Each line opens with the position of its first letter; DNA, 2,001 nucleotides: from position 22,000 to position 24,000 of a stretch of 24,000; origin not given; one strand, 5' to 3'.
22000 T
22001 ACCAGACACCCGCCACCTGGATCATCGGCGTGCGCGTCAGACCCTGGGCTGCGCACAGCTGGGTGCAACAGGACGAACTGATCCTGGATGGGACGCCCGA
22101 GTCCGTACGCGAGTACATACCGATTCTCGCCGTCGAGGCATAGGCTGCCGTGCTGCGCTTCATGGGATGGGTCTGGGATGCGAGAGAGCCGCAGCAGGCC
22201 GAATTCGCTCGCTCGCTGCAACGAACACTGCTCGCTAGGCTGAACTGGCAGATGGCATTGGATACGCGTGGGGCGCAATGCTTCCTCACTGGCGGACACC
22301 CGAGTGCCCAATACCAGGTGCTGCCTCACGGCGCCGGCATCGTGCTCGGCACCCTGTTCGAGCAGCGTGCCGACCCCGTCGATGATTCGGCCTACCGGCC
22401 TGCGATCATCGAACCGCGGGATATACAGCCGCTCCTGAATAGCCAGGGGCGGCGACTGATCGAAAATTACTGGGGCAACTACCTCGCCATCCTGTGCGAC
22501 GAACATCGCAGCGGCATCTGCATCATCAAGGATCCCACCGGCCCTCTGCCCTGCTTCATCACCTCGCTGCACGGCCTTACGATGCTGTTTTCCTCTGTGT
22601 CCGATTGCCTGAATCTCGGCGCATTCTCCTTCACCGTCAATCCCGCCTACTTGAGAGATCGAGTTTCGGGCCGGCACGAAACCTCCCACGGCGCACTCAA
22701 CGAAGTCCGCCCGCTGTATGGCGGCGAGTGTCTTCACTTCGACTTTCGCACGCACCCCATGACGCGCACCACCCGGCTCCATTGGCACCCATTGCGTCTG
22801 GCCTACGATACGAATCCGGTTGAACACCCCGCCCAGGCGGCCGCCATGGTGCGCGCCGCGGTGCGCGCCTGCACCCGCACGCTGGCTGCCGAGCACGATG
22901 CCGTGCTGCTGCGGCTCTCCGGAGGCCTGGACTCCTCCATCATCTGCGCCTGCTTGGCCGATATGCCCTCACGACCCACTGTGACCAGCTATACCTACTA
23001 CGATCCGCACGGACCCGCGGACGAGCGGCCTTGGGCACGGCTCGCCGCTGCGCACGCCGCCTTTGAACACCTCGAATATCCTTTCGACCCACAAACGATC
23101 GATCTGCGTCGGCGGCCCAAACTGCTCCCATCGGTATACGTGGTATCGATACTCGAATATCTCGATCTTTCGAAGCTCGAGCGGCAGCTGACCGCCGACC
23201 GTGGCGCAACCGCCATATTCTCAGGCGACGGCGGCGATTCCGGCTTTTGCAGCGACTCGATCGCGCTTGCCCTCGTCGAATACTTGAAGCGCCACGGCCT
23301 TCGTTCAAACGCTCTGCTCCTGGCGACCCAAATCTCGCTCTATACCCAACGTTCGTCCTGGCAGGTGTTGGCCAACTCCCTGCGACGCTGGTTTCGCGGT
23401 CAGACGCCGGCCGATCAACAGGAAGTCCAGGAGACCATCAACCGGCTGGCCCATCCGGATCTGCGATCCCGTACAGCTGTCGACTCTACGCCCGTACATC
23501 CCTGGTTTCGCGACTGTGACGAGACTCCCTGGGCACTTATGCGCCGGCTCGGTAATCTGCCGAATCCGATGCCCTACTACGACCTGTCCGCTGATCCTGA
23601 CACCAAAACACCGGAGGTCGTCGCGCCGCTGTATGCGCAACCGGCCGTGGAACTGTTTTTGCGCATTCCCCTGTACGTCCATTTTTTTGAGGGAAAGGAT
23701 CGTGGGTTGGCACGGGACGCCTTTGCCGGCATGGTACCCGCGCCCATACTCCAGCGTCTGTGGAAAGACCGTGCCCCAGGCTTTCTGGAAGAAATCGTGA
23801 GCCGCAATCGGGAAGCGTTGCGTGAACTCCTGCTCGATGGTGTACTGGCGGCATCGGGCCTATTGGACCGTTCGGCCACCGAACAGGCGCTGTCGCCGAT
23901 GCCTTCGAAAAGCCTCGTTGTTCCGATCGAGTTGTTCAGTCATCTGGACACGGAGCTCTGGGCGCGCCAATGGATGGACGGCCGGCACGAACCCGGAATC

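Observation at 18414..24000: Complete-looking class II lasso peptide gene cluster (divergent ABC exporter | precursor-B-C)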

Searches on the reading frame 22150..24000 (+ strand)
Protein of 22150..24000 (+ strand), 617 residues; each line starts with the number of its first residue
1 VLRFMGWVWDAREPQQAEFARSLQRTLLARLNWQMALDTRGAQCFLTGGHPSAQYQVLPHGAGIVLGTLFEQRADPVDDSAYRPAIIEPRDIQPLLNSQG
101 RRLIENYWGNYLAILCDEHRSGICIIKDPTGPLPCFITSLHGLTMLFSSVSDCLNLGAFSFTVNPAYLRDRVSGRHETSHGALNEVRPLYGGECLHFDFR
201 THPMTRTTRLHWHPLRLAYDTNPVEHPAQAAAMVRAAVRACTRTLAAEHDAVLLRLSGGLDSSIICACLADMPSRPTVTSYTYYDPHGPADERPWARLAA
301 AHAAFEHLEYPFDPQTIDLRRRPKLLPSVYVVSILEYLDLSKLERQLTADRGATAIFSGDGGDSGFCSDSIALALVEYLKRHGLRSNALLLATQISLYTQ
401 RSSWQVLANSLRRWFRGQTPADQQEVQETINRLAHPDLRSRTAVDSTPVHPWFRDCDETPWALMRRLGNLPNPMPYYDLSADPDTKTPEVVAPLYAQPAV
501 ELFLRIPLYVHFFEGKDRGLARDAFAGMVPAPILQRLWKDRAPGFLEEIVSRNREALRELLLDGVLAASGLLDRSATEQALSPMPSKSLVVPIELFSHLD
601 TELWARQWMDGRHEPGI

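Call 5: search_protein_families(library=pfam, proteins=[window:22150-24000:+], max_evalue=0.01)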
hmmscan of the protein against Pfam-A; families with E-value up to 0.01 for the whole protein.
window:22150-24000:+ (617 aa): 1 family
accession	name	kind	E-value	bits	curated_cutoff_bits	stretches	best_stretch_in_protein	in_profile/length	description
PF00733.27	Asn_synthase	-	2.1e-23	84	21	1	235-582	3-329/354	Asparagine synthase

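Call 6: search_protein_families(library=ncbifam, proteins=[window:22150-24000:+], max_evalue=0.01)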
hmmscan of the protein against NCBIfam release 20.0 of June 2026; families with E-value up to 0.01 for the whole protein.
window:22150-24000:+ (617 aa): 6 families
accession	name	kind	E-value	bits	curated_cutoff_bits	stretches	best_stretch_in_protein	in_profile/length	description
TIGR01536.1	asn_synth_AEB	equivalog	2.4e-15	56.5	267.1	1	97-364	110-366/517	asparagine synthase (glutamine-hydrolyzing)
NF033561.1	macrolact_Ik_Al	subfamily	1.2e-14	53.9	300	1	90-433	61-396/561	albusnodin/ikarugamycin family macrolactam cyclase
TIGR03108.1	eps_aminotran_1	hypoth_equivalog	1.2e-08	34.1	816.9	1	100-367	112-372/628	XrtA/PEP-CTERM system amidotransferase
TIGR03104.1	trio_amidotrans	equivalog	1.5e-05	23.5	570.1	1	99-275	111-286/589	N-acetylglutaminylglutamine amidotransferase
NF006949.0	PRK09431.1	equivalog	0.00018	20.2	499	0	223-273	201-251/554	asparagine synthase B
NF033535.1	lass_lactam_cya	exception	0.00041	19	525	0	489-567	545-624/668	lasso peptide isopeptide bond-forming cyclase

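Call 11: find_homologous_proteins(query=window:22150-24000:+, max_evalue=0.00001)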
Query window:22150-24000:+ (617 aa): 514 proteins with E <= 0.00001 among 8000 candidates; the best 120 are listed.
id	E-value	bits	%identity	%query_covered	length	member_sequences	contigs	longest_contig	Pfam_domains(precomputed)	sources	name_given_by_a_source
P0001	0.0e+0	1438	100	100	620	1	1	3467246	PF00733.28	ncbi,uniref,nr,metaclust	ncbi:asparagine synthase [Steroidobacter denitrificans]|uniref:asparagine synthase (glutamine-hydrol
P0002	0.0e+0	1194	84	99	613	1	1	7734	PF00733.28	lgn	-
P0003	0.0e+0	1191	84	99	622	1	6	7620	PF00733.28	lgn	-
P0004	0.0e+0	1159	81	100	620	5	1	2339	PF00733.28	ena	-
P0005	0.0e+0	1144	81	100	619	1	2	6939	PF00733.28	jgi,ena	-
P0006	2.8e-179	616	48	99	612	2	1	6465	PF00733.28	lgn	-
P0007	1.0e-178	614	47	99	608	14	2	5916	PF00733.28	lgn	-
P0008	9.7e-178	611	48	99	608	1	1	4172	PF00733.28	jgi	jgi:asparagine synthase (glutamine-hydrolysing)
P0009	3.8e-177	609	47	99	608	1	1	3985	PF00733.28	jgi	jgi:asparagine synthase (glutamine-hydrolysing)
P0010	1.2e-176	607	48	99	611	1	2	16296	PF00733.28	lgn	-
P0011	3.3e-176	606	47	99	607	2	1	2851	PF00733.28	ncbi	-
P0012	1.4e-174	600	47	98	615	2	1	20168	PF00733.28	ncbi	ncbi:MAG: asparagine synthase-related protein [Steroidobacter sp.]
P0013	2.4e-174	599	48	99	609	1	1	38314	PF00733.28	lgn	-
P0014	3.2e-174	599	47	99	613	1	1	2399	PF00733.28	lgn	-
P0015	4.4e-174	599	47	99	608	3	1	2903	PF00733.28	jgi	jgi:asparagine synthase (glutamine-hydrolysing)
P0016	5.4e-174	598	47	99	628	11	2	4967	PF00733.28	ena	-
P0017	1.3e-173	597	46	99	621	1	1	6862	PF00733.28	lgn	-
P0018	1.4e-173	597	46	99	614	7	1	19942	PF00733.28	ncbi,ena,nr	ncbi:MAG TPA: asparagine synthase-related protein [Steroidobacteraceae bacterium]|nr:asparagine synt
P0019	2.8e-173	596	47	99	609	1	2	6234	PF00733.28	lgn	-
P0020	2.9e-173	596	47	99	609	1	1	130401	PF00733.28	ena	-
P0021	5.5e-173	595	47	99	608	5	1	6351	PF00733.28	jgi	jgi:asparagine synthase (glutamine-hydrolysing)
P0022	8.9e-173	594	46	99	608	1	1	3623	PF00733.28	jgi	jgi:asparagine synthase (glutamine-hydrolysing)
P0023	9.7e-173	594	47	99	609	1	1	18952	PF00733.28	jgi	jgi:asparagine synthase (glutamine-hydrolysing)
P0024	1.3e-172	594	46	99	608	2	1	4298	PF00733.28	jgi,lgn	-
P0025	1.7e-172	593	47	99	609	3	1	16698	PF00733.28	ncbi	-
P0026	2.0e-172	593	46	99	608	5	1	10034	PF00733.28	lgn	-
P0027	2.5e-172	593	47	99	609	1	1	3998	PF00733.28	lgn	-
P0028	2.9e-172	593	47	99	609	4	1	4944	PF00733.28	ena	-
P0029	3.4e-172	592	47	99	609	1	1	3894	PF00733.28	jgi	jgi:asparagine synthase (glutamine-hydrolysing)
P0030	6.8e-172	591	46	99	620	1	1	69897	PF00733.28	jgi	jgi:asparagine synthase (glutamine-hydrolysing)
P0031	6.9e-172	591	47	99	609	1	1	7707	PF00733.28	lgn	-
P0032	8.2e-172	591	47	99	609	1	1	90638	PF00733.28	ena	-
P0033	8.3e-172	591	47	99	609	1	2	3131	PF00733.28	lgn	-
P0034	2.1e-171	590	47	99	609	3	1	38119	PF00733.28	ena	-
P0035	2.5e-171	590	47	99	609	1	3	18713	PF00733.28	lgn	-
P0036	2.9e-171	589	47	99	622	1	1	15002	PF00733.28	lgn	-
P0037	3.9e-171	589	48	99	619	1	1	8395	PF00733.28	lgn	-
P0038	4.9e-171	589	46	99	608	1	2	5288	PF00733.28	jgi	jgi:asparagine synthase (glutamine-hydrolysing)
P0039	5.7e-171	588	47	99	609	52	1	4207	PF00733.28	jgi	jgi:asparagine synthase (glutamine-hydrolysing)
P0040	6.7e-171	588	46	99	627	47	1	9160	PF00733.28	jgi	-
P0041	7.9e-171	588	46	99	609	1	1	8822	PF00733.28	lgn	-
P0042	9.6e-171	588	45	100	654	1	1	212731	PF00733.28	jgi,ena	-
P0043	1.2e-170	587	46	99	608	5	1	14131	PF00733.28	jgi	jgi:asparagine synthase (glutamine-hydrolysing)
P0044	1.4e-170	587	46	99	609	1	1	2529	PF00733.28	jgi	jgi:asparagine synthase (glutamine-hydrolysing)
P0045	1.7e-170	587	47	99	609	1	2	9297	PF00733.28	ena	-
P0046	2.0e-170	587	46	99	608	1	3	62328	PF00733.28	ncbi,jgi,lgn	ncbi:MAG TPA: asparagine synthase-related protein [Steroidobacteraceae bacterium]|jgi:asparagine syn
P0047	3.3e-170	586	46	99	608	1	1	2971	PF00733.28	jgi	jgi:asparagine synthase (glutamine-hydrolysing)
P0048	7.4e-170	585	48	96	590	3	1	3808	PF00733.28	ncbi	ncbi:MAG: asparagine synthase-related protein, partial [Steroidobacteraceae bacterium]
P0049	1.1e-169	584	46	99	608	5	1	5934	PF00733.28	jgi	jgi:asparagine synthase (glutamine-hydrolysing)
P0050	1.6e-169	584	46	99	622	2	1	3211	PF00733.28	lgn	-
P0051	1.8e-169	583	46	99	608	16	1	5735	PF00733.28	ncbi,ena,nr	ncbi:MAG TPA: asparagine synthase-related protein [Steroidobacteraceae bacterium]|nr:asparagine synt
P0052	2.0e-169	583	46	99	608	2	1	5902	PF00733.28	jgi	jgi:asparagine synthase (glutamine-hydrolysing)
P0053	2.5e-169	583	46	99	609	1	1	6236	PF00733.28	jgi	jgi:asparagine synthase (glutamine-hydrolysing)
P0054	2.6e-169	583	45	100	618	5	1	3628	PF00733.28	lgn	-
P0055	3.0e-169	583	45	99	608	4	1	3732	PF00733.28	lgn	-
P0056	3.1e-169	583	47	99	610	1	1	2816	PF00733.28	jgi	jgi:asparagine synthase (glutamine-hydrolysing)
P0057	3.7e-169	582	46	99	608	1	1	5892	PF00733.28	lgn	-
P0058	5.8e-169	582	47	99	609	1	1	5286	PF00733.28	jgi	-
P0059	6.8e-169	581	45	99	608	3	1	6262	PF00733.28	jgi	jgi:asparagine synthase (glutamine-hydrolysing)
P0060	2.1e-168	580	46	99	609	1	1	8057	PF00733.28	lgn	-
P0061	2.2e-168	580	46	99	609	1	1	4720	PF00733.28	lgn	-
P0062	2.5e-168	580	46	99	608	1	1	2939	PF00733.28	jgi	jgi:asparagine synthase (glutamine-hydrolysing)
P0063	6.4e-168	578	45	99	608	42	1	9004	PF00733.28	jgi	jgi:asparagine synthase (glutamine-hydrolysing)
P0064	1.2e-167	577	46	99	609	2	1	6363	PF00733.28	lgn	-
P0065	1.2e-167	577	46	99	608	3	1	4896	PF00733.28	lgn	-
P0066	1.2e-167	577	46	99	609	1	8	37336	PF00733.28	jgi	jgi:asparagine synthase (glutamine-hydrolysing)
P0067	1.3e-167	577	46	99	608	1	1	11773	PF00733.28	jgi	jgi:asparagine synthase (glutamine-hydrolysing)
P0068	2.1e-167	577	46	99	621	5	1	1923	PF00733.28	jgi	jgi:asparagine synthase (glutamine-hydrolysing)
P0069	2.1e-167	577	46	99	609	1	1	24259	PF00733.28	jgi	jgi:asparagine synthase (glutamine-hydrolysing)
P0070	2.5e-167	576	46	99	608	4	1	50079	PF00733.28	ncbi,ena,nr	ncbi:MAG TPA: asparagine synthase-related protein [Steroidobacteraceae bacterium]|nr:asparagine synt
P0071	2.6e-167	576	46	99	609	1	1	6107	PF00733.28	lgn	-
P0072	3.1e-167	576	46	99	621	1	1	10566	PF00733.28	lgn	-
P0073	3.6e-167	576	46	99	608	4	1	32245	PF00733.28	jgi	jgi:asparagine synthase (glutamine-hydrolysing)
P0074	3.8e-167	576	46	99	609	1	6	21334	PF00733.28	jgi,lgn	jgi:asparagine synthase (glutamine-hydrolysing)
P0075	4.3e-167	576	49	89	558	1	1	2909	PF00733.28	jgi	jgi:asparagine synthase (glutamine-hydrolysing)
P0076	4.7e-167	575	46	99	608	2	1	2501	PF00733.28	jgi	jgi:asparagine synthase (glutamine-hydrolysing)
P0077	6.1e-167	575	46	99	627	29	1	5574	PF00733.28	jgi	jgi:asparagine synthase (glutamine-hydrolysing)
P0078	6.2e-167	575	46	99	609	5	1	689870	PF00733.28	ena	-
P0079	6.7e-167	575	45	99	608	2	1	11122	PF00733.28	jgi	jgi:asparagine synthase (glutamine-hydrolysing)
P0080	7.9e-167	575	46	99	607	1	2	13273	PF00733.28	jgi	jgi:asparagine synthase (glutamine-hydrolysing)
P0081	9.9e-167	574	45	99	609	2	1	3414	PF00733.28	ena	-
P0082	1.0e-166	574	46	99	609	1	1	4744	PF00733.28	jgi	jgi:asparagine synthase (glutamine-hydrolysing)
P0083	1.6e-166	574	46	99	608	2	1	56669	PF00733.28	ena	-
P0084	2.4e-166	573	45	99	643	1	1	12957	PF00733.28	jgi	jgi:asparagine synthase (glutamine-hydrolysing)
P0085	5.6e-166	572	46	99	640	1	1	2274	PF00733.28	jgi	jgi:asparagine synthase (glutamine-hydrolysing)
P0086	5.7e-166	572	46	99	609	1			PF00733.28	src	-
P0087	7.1e-166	572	46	99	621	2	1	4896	PF00733.28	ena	-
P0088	1.1e-165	571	46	99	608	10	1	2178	PF00733.28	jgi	jgi:asparagine synthase (glutamine-hydrolysing)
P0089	1.3e-165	571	44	100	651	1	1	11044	PF00733.28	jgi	jgi:asparagine synthase (glutamine-hydrolysing)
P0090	1.5e-165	570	45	99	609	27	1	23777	PF00733.28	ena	-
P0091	1.6e-165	570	45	99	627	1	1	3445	PF00733.28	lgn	-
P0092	8.1e-165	568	46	99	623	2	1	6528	PF00733.28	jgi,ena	-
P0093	1.2e-164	567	45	99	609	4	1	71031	PF00733.28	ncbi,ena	-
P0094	5.7e-164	565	44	99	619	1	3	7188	PF00733.28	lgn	-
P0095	6.9e-164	565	46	99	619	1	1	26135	PF00733.28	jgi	jgi:asparagine synthase (glutamine-hydrolysing)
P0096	1.4e-163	564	46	99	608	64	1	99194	PF00733.28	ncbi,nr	ncbi:MAG TPA: asparagine synthase-related protein [Steroidobacteraceae bacterium]|nr:asparagine synt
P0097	3.4e-163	563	46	100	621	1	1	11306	PF00733.28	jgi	jgi:asparagine synthase (glutamine-hydrolysing)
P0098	3.4e-163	563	48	94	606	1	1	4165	PF00733.28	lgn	-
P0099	5.6e-163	562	45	99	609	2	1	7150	PF00733.28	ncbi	-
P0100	6.1e-163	562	45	99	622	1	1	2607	PF00733.28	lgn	-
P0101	9.0e-163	561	45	100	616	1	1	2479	PF00733.28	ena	-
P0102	1.2e-162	561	44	99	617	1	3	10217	PF00733.28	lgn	-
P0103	1.2e-162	561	44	99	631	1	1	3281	PF00733.28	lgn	-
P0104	1.5e-162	561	45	99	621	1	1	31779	PF00733.28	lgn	-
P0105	1.6e-162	560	45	99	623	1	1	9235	PF00733.28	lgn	-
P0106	2.2e-162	560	45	99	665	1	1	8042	PF00733.28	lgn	-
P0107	2.3e-162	560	45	99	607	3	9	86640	PF00733.28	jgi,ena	-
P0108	2.5e-162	560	46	99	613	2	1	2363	PF00733.28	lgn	-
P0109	4.1e-162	559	46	99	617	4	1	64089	PF00733.28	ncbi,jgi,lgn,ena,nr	nr:asparagine synthase C-terminal domain-containing protein [uncultured Steroidobacter sp.]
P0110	7.4e-162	558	44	99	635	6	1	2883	PF00733.28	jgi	jgi:asparagine synthase (glutamine-hydrolysing)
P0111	7.9e-162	558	48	99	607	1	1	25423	PF00733.28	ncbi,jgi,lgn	ncbi:MAG TPA: asparagine synthase-related protein [Steroidobacteraceae bacterium]|jgi:asparagine syn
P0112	1.2e-161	557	46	99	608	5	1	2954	PF00733.28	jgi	jgi:asparagine synthase (glutamine-hydrolysing)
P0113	1.7e-161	557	47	93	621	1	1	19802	PF00733.28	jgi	jgi:asparagine synthase (glutamine-hydrolysing)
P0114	2.1e-161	557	44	99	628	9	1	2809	PF00733.28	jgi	jgi:asparagine synthase (glutamine-hydrolysing)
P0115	2.2e-161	557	46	99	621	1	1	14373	PF00733.28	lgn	-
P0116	2.3e-161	557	46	99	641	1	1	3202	PF00733.28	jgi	jgi:asparagine synthase (glutamine-hydrolysing)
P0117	2.7e-161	556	46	99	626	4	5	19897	PF00733.28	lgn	-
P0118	2.8e-161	556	44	99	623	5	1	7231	PF00733.28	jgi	jgi:asparagine synthase (glutamine-hydrolysing)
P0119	3.8e-161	556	48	88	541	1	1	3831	PF00733.28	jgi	jgi:asparagine synthase (glutamine-hydrolysing)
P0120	5.4e-161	555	45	99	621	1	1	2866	PF00733.28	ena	-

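Call 12: find_encoding_contigs(protein=P0001, flank=10000, max_places=3)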
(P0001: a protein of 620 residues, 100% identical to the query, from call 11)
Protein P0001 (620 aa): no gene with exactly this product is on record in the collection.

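Call 14: find_related_loci(query=A1, collection=genome_contigs, flank=10000)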
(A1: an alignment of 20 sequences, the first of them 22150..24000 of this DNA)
Query A1 (617 aa) in genome_contigs; peptide patterns used: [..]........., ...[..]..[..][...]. (x = any residue, [..] = any of these).
140 stretches matched a pattern; 119 encode a relative of the query (tblastn E <= 1e-3); the best 80 are kept; 76 distinct loci.
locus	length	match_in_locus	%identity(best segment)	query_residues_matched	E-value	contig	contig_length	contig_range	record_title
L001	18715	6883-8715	47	1-610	1e-176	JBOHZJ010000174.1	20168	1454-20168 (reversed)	MAG: Steroidobacter sp. isolate M3-S_metawrap_bin.122 k127_3063853, whole genome shotgun sequence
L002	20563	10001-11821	46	1-609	2e-176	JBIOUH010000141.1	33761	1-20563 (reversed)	MAG: Steroidobacteraceae bacterium isolate MAG139 k127_3139996, whole genome shotgun sequence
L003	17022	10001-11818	48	1-608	6e-175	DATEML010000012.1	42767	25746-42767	MAG TPA_asm: Steroidobacteraceae bacterium isolate SMAG_U8941 k141_1224046, whole genome shotgun sequence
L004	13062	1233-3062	46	1-612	2e-174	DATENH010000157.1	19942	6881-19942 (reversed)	MAG TPA_asm: Steroidobacteraceae bacterium isolate SMAG_U8964 k141_232657, whole genome shotgun sequence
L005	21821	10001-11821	46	1-609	3e-173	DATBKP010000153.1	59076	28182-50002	MAG TPA_asm: Steroidobacteraceae bacterium isolate SMAG_U3949 k141_1726095, whole genome shotgun sequence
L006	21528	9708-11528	46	1-609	8e-172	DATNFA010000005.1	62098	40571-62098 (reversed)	MAG TPA_asm: Steroidobacteraceae bacterium isolate SMAG_U11282 k141_2163452, whole genome shotgun sequence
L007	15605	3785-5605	46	1-609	7e-170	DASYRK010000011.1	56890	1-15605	MAG TPA_asm: Steroidobacteraceae bacterium isolate SMAG_U4509 k141_3967912, whole genome shotgun sequence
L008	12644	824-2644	46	1-609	7e-170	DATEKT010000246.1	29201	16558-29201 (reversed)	MAG TPA_asm: Steroidobacteraceae bacterium isolate SMAG_U8897 k141_1204409, whole genome shotgun sequence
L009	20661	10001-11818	46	1-608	9e-165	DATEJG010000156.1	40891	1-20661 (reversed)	MAG TPA_asm: Steroidobacteraceae bacterium isolate SMAG_U8858 k141_1967047, whole genome shotgun sequence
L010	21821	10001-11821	46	1-609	2e-163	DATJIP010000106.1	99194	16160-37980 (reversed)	MAG TPA_asm: Steroidobacteraceae bacterium isolate SMAG_U15541 k141_1041622, whole genome shotgun sequence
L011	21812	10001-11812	46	1-608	1e-161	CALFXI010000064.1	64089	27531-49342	MAG TPA_asm: uncultured Steroidobacter sp. isolate SRR4028131_bin.81_CONCOCT_v1.1_MAG genome assembly, contig: ERZ795039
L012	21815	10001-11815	46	1-608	3e-160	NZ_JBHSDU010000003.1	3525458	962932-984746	Steroidobacter flavus strain CGMCC 1.10759 velvet_auto_105_3, whole genome shotgun sequence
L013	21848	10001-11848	45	1-614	3e-160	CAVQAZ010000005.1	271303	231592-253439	MAG: uncultured Gammaproteobacteria bacterium isolate MFD09964.bin.1.308 genome assembly, contig: contig_37230, whole ge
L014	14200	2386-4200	48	1-608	6e-159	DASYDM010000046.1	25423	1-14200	MAG TPA_asm: Steroidobacteraceae bacterium isolate SMAG_U4959 k141_4447785, whole genome shotgun sequence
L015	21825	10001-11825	47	1-609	2e-157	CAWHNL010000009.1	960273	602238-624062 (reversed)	MAG: uncultured Gammaproteobacteria bacterium isolate MFD04850.bin.2.287 genome assembly, contig: contig_20073, whole ge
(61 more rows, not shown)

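Call 24: find_encoding_contigs(protein=P0002, flank=10000, max_places=3)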
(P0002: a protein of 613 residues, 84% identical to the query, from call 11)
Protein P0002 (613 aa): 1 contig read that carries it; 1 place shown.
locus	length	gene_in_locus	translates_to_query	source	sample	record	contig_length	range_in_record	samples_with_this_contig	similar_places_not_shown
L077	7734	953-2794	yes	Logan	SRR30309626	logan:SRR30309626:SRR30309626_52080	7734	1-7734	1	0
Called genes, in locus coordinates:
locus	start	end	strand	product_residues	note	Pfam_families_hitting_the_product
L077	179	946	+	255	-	PF13471:Transglut_core3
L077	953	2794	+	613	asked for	PF00733:Asn_synthase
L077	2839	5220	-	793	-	PF00326:Peptidase_S9 (weak)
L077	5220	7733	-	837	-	?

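Call 25: find_encoding_contigs(protein=P0003, flank=10000, max_places=3)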
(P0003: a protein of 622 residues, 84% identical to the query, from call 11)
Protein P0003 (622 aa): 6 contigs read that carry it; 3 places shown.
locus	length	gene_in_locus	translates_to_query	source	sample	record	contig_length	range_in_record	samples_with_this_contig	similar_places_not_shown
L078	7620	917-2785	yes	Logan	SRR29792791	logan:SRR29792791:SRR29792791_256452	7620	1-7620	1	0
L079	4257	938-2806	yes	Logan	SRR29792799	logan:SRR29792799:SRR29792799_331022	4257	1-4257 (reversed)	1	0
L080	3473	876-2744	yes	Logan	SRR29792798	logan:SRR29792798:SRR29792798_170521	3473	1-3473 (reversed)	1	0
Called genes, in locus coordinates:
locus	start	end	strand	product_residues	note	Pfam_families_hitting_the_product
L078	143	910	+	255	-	PF13471:Transglut_core3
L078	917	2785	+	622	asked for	PF00733:Asn_synthase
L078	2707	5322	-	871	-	PF00326:Peptidase_S9 (weak)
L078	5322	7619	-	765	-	?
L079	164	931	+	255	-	PF13471:Transglut_core3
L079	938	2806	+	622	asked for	PF00733:Asn_synthase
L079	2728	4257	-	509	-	?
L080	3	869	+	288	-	?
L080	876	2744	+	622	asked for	PF00733:Asn_synthase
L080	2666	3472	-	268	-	?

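Call 26: find_encoding_contigs(protein=P0005, flank=10000, max_places=3)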
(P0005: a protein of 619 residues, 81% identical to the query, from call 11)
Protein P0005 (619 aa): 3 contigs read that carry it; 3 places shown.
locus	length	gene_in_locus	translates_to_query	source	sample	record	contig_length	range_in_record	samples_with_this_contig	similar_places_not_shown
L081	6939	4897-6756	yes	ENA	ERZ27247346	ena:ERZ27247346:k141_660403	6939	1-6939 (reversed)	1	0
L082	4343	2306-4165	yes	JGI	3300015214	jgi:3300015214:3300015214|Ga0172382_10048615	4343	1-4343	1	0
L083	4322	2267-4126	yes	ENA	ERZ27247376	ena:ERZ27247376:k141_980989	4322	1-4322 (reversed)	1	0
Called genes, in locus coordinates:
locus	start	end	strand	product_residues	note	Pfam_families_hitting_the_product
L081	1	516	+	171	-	?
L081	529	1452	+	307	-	-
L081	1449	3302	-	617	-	PF00664:ABC_membrane, PF00005:ABC_tran, PF02463:SMC_N (faint), PF13401:AAA_22 (faint)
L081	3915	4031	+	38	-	-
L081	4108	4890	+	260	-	PF13471:Transglut_core3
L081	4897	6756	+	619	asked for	PF00733:Asn_synthase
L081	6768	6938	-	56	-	?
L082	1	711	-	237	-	?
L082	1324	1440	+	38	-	-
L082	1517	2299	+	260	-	PF13471:Transglut_core3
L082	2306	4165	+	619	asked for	PF00733:Asn_synthase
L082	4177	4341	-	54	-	?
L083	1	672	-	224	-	?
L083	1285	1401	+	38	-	-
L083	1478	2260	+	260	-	PF13471:Transglut_core3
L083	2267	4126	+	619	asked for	PF00733:Asn_synthase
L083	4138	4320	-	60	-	?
